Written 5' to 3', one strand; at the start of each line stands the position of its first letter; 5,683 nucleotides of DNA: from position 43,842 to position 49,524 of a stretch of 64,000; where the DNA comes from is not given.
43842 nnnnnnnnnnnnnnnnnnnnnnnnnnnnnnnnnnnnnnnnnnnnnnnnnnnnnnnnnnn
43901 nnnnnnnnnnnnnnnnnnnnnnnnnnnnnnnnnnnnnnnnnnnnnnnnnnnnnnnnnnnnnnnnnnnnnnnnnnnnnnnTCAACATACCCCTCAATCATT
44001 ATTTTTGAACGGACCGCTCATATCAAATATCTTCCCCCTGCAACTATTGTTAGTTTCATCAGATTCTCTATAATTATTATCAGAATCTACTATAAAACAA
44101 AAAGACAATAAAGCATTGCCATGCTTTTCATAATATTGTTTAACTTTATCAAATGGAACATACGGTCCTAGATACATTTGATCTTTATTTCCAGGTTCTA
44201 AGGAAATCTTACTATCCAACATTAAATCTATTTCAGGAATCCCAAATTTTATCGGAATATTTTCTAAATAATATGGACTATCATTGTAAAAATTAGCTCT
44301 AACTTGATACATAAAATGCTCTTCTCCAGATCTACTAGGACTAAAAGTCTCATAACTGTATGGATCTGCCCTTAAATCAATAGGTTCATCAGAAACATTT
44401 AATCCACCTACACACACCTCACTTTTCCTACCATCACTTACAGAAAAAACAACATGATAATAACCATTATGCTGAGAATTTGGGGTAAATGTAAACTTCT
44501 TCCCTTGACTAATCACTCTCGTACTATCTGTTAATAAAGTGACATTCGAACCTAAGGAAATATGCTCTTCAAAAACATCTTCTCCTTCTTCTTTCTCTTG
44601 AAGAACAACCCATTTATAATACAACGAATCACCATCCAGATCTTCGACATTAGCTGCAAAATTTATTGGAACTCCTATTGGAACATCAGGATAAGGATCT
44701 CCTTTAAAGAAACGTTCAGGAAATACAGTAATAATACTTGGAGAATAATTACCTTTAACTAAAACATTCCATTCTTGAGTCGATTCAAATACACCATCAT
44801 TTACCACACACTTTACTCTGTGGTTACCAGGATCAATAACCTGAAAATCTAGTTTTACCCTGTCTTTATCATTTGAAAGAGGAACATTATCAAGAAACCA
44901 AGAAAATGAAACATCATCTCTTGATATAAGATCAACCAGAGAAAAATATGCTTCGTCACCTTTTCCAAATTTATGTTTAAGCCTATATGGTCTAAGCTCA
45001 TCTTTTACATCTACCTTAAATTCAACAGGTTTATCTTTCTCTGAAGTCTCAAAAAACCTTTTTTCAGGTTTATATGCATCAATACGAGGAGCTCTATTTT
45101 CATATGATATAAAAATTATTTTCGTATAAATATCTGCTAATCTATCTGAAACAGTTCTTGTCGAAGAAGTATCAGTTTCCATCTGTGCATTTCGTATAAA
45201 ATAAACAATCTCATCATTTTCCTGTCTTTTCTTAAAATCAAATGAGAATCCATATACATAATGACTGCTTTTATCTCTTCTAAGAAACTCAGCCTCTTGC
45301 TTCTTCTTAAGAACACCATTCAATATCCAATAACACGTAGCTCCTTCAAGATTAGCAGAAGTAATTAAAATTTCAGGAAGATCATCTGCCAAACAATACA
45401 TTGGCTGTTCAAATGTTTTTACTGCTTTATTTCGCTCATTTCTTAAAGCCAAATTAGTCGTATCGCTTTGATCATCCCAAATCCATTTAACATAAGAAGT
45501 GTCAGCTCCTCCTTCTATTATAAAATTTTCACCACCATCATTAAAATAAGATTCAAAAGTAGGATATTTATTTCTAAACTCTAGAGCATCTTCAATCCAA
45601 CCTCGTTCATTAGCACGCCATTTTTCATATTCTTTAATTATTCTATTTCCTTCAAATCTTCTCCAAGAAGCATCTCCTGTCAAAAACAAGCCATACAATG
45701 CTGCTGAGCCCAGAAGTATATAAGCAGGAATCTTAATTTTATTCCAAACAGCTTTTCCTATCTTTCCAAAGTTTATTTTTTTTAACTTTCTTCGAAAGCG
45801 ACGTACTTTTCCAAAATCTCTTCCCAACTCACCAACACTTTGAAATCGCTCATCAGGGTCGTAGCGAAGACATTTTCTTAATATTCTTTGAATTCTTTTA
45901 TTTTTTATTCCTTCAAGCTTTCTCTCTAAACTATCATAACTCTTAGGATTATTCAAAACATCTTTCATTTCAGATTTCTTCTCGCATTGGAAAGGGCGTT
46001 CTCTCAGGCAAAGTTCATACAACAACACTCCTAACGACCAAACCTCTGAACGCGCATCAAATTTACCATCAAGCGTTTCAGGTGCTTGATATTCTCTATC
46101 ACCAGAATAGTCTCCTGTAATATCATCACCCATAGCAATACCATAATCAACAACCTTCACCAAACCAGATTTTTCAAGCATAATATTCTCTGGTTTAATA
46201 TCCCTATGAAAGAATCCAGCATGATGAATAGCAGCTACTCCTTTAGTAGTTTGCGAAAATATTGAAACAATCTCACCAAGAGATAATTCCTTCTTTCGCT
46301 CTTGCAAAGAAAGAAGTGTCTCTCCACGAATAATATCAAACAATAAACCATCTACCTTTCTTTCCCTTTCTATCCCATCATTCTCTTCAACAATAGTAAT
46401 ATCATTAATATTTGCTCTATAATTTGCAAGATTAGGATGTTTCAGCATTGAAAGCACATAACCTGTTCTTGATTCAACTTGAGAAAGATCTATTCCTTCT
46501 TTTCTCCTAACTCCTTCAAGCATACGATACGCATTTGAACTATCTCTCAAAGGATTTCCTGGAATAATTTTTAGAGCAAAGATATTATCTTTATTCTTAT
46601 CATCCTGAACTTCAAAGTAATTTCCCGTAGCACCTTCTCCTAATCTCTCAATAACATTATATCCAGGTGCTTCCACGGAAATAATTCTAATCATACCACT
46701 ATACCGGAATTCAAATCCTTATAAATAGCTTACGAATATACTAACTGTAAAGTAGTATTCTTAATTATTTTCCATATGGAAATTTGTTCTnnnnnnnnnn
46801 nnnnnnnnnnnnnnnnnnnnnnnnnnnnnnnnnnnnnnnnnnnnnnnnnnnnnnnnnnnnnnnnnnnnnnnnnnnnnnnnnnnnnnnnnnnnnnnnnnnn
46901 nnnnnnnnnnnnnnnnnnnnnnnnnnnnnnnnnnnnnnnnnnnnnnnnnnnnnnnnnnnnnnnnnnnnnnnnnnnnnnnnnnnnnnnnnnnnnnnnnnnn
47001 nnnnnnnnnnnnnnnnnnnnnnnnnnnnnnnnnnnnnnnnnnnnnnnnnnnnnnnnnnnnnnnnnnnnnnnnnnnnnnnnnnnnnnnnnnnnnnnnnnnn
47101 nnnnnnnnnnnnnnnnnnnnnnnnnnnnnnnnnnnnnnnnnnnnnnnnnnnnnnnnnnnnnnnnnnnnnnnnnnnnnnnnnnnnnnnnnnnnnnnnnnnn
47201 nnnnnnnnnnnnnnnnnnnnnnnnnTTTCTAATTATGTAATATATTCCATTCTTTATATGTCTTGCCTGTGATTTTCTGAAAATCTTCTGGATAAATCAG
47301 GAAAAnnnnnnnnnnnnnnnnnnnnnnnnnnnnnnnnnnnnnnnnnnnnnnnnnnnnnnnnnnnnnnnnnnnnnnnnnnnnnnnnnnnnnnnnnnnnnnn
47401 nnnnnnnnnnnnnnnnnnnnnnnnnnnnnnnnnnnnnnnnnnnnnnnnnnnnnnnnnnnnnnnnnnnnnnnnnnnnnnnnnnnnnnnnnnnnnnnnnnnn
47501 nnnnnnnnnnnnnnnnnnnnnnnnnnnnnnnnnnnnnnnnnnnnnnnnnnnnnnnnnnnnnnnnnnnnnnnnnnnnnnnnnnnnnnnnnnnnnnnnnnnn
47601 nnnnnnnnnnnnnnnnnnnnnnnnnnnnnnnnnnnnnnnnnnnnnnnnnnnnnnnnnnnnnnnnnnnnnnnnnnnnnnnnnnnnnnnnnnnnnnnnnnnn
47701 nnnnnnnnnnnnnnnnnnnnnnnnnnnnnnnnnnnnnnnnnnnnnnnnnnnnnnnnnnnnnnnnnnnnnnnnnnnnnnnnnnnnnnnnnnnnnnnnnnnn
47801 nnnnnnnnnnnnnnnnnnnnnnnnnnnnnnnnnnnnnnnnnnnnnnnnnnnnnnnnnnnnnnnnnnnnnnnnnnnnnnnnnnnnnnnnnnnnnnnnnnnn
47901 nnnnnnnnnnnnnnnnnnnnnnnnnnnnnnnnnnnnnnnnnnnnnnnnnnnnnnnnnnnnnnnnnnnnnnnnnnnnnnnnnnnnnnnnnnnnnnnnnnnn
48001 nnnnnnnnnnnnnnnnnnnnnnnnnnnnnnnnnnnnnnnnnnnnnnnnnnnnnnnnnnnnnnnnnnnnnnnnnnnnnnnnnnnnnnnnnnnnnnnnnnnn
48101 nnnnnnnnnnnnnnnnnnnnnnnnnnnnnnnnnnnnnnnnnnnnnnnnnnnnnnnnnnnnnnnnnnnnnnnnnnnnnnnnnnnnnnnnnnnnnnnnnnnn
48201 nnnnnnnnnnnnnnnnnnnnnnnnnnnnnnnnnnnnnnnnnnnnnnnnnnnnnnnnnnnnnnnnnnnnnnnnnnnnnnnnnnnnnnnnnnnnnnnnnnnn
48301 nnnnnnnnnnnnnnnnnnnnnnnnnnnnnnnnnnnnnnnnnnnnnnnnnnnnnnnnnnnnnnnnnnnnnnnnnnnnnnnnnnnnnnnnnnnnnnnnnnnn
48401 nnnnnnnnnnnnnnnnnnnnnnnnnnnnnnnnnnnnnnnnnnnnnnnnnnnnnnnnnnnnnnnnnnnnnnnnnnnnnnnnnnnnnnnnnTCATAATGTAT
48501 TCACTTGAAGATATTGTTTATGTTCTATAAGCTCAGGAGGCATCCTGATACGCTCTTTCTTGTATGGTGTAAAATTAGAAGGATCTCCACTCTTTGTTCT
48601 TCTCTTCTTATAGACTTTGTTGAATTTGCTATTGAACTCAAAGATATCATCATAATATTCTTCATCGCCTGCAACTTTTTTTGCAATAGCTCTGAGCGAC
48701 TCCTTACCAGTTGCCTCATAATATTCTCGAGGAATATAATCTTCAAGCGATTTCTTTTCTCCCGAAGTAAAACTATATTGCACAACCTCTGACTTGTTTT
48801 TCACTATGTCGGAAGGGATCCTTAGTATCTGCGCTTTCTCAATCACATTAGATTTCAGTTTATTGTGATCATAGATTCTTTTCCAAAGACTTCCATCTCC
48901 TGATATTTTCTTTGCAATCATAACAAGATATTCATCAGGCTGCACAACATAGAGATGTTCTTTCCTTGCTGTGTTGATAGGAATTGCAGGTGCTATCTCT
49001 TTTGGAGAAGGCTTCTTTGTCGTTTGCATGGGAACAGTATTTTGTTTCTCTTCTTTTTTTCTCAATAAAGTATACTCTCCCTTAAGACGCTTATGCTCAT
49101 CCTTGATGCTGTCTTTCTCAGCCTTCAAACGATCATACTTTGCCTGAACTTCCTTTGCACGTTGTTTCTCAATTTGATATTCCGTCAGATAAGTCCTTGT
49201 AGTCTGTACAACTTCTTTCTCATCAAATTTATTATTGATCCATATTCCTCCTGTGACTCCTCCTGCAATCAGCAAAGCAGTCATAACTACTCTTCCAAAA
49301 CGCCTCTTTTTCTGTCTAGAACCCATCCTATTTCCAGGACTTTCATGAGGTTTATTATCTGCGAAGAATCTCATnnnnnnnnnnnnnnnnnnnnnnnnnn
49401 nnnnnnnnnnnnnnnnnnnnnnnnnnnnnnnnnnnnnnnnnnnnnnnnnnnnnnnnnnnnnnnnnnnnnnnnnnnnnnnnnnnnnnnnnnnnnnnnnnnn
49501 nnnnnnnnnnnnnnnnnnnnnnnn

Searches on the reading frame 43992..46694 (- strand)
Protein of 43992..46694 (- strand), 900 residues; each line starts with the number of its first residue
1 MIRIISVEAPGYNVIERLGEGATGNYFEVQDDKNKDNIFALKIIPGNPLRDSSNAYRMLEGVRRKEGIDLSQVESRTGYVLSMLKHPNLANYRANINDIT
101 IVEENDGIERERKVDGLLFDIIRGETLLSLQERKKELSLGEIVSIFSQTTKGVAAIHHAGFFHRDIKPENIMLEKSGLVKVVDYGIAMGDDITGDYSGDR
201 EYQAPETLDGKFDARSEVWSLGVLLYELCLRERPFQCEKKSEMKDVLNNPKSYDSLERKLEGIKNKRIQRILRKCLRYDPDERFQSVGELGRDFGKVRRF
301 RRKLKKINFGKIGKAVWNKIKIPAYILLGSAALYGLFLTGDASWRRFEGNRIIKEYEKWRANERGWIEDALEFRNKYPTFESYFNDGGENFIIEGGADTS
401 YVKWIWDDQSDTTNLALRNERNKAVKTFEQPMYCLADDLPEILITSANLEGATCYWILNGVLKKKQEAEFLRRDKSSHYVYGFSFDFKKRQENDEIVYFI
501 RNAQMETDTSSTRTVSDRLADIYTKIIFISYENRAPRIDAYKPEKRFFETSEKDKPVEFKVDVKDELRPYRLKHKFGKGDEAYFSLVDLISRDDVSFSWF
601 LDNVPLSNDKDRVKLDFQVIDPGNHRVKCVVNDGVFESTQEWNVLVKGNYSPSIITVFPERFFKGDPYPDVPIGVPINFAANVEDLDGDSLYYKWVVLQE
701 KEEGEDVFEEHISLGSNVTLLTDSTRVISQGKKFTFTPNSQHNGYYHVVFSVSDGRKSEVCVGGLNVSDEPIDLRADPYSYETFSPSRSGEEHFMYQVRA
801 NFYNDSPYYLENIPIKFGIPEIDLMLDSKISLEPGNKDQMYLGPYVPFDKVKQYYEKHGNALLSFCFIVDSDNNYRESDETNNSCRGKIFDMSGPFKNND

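Call 3: search_protein_families(library=pfam, proteins=[window:43992-46694:-], max_evalue=1)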
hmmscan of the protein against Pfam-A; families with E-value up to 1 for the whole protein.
window:43992-46694:- (900 aa): 13 families
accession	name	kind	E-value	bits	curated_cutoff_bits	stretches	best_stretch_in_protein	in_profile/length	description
PF00069.31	Pkinase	-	5.9e-36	124.7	31.7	1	12-284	1-252/263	Protein kinase domain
PF07714.23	PK_Tyr_Ser-Thr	-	7.1e-20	71.8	23.1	1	127-284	89-249/258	Protein tyrosine and serine/threonine kinase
PF06832.18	BiPBP_C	-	2.2e-05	24.7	26.8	1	594-635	43-84/90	Penicillin-Binding Protein C-terminus Family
PF17963.7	Big_9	-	0.00038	21.7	23.6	1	677-758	21-80/89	Bacterial Ig domain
PF14531.12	Kinase-like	-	0.00046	20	25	1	124-238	129-254/289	Kinase-like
PF00801.26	PKD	-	0.00048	20.5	23.5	1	674-757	14-70/80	PKD domain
PF21027.3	Sde0182_C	-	0.0015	19.5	27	1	678-757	3-70/83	Cellulose-binding protein Sde0182, C-terminal domain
PF17892.7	Cadherin_5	-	0.0023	18.1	26.5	1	725-758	53-87/98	Cadherin-like domain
PF07387.17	Seadorna_VP7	-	0.0073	15.8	20.3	1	154-189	155-192/308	Seadornavirus VP7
PF16820.11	PKD_3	-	0.03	14.6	26.3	0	671-698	15-40/68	PKD-like domain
PF03109.22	ABC1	-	0.065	12.8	22.9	1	123-187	151-214/244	ABC1 atypical kinase-like domain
PF01636.29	APH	-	0.12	12.6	23.2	1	136-192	145-202/239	Phosphotransferase enzyme family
PF12330.14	Haspin_kinase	-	0.13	11.7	25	1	138-187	203-253/364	Haspin like kinase domain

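Call 4: search_protein_families(library=ncbifam, proteins=[window:43992-46694:-], max_evalue=1)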
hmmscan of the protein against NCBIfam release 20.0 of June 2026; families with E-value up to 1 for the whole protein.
window:43992-46694:- (900 aa): 20 families
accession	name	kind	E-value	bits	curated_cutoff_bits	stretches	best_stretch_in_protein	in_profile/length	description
NF033483.0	PknB_PASTA_kin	equivalog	1.6e-32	113.3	450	1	91-302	59-273/563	Stk1 family PASTA domain-containing Ser/Thr kinase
NF047741.1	antiphage_MADS6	equivalog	2.9e-26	92.1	460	2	118-299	276-462/612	methylation-associated defense system protein kinase MAD6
NF052427.1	StpK7MSMEG_1200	equivalog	2.8e-20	72.3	900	1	121-293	88-264/601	serine/threonine protein kinase StpK7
NF009651.0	PRK13184.1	equivalog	4.3e-18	64.7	839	1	131-294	104-287/932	serine/threonine-protein kinase PknD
NF038150.1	lanthi_synth_IV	equivalog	3.5e-15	55.4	650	1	129-290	287-449/851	class IV lanthionine synthetase LanL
NF043056.1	T4SS_LegK1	equivalog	1e-12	47.5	550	1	86-306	142-366/516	Dot/Icm T4SS effector kinase LegK1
TIGR03903.1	TOMM_kin_cyc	equivalog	1.3e-11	43.2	705.75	1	118-294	57-244/1267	TOMM system kinase/cyclase fusion protein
NF033442.0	BREX_PglW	equivalog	8.1e-10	37.1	990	1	10-292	512-764/1391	BREX system serine/threonine kinase PglW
NF038151.1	lanthi_synth_III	equivalog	6.4e-06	24.8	575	1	141-192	337-388/833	class III lanthionine synthetase LanKC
TIGR03724.2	arch_bud32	equivalog_domain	1.7e-05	24.4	125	1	116-196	69-140/193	KEOPS complex kinase/ATPase Bud32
NF012211.1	tand_rpt_95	domain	2.6e-05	24.1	90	1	726-771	41-91/98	tandem-95 repeat protein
NF053615.1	SerThrKinAfsKStmc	equivalog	0.00015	20.5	1300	1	152-190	124-161/809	protein serine/threonine kinase AfsK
NF011464.0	PRK14879.1-7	equivalog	0.0003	20.6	246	1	118-191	84-153/221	Kae1-associated kinase Bud32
TIGR01982.1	UbiB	equivalog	0.0018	16.9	487.55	1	155-186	271-302/436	2-polyprenylphenol 6-hydroxylase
NF058632.1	SerThrKinPrkT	equivalog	0.0024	17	280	1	110-185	90-163/322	serine/threonine protein kinase PrkT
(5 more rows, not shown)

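Call 60: search_protein_families(library=padloc, proteins=[window:43992-46694:-], max_evalue=0.001)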
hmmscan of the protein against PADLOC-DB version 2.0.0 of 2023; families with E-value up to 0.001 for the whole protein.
window:43992-46694:- (900 aa): 34 families (the best 25 are shown)
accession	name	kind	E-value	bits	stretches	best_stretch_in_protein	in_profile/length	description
PDLC04138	mad6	-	5.2e-42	142.6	1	12-294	53-310/659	mads_6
PDLC04053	PD-T4-6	-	1.9e-37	127.4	1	93-293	63-267/311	-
PDLC04042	PD-T4-6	-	4.6e-35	119.7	1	9-299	8-274/292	-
PDLC04047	PD-T4-6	-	8e-35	118.5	1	93-303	65-278/327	-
PDLC04060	PD-T4-6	-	2.8e-30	103.7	1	91-300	60-272/486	-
PDLC04061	PD-T4-6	-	3e-30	104.2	1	117-291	97-277/510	-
PDLC04043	PD-T4-6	-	9.5e-27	92.1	1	117-294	92-274/452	-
PDLC04039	PD-T4-6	-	2.3e-26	90.8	1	115-298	86-276/458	-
PDLC04054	PD-T4-6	-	4e-26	90.3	1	115-293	86-269/347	-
PDLC04041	PD-T4-6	-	1.4e-25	88.5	1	119-290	108-286/443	-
PDLC04057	PD-T4-6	-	1.9e-25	87.8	1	117-296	85-269/443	-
PDLC04052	PD-T4-6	-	3.4e-24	83.9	1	117-296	90-275/496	-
PDLC04055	PD-T4-6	-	1.9e-22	77.7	1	95-299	131-337/496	-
PDLC01088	C3a189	-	3e-22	77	1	117-283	74-248/840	kinase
PDLC04044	PD-T4-6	-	5.7e-22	76.3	1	12-298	34-293/372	-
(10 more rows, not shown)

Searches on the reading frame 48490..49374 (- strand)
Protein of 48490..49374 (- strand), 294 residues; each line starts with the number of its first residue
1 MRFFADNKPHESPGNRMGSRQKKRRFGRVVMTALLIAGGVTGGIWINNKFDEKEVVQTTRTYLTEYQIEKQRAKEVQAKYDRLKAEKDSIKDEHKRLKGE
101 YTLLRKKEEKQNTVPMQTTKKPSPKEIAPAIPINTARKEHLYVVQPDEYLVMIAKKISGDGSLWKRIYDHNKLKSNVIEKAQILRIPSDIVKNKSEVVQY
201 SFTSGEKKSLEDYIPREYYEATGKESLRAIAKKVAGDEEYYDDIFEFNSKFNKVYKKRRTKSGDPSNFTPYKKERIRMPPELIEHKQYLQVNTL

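Call 19: search_protein_families(library=pfam, proteins=[window:48490-49374:-], max_evalue=0.001)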
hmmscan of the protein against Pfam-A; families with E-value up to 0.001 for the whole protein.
window:48490-49374:- (294 aa): 1 family
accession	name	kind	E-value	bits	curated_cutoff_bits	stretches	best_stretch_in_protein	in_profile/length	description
PF02183.23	HALZ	-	0.00088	19.8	28.1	0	77-108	11-42/43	Homeobox associated leucine zipper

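Call 60: search_protein_families(library=padloc, proteins=[window:48490-49374:-], max_evalue=0.001)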
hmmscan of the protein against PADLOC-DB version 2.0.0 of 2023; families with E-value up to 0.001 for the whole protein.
window:48490-49374:- (294 aa): 0 families
